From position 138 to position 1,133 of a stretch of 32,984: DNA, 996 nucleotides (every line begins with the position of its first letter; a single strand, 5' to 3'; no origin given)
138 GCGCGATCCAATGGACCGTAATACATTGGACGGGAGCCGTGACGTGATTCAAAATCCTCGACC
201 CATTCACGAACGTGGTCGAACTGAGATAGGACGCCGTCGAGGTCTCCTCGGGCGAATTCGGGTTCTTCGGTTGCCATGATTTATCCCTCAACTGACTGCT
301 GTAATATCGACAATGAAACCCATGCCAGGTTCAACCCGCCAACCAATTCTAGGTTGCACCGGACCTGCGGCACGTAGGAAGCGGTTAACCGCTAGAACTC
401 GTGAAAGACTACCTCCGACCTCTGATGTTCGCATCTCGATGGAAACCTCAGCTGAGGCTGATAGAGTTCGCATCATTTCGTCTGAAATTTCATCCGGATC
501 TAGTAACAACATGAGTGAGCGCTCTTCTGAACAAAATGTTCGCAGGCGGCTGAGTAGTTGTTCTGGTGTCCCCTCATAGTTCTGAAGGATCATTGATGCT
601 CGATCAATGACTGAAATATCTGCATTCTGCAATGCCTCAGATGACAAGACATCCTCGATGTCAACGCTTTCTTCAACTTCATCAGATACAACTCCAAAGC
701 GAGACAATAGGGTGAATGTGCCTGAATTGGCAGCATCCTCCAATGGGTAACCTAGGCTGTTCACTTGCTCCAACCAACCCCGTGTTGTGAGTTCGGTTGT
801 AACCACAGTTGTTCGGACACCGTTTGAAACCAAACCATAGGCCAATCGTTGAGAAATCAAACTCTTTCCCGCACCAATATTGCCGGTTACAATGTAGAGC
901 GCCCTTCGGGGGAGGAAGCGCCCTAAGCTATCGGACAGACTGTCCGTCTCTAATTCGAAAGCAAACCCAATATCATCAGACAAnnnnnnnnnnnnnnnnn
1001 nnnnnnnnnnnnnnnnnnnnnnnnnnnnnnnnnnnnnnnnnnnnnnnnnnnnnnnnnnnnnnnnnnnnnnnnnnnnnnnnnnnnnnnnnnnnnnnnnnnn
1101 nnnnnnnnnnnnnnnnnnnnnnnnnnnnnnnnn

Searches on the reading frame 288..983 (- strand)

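Call 14: search_protein_families(library=pfam, proteins=[window:288-983:-], max_evalue=0.001)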
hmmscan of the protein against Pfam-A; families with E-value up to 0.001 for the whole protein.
window:288-983:- (231 aa): 1 family
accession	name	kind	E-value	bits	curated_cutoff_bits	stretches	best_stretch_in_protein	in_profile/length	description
PF06745.19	ATPase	-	1.4e-09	38.1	26.6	1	22-198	14-201/231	KaiC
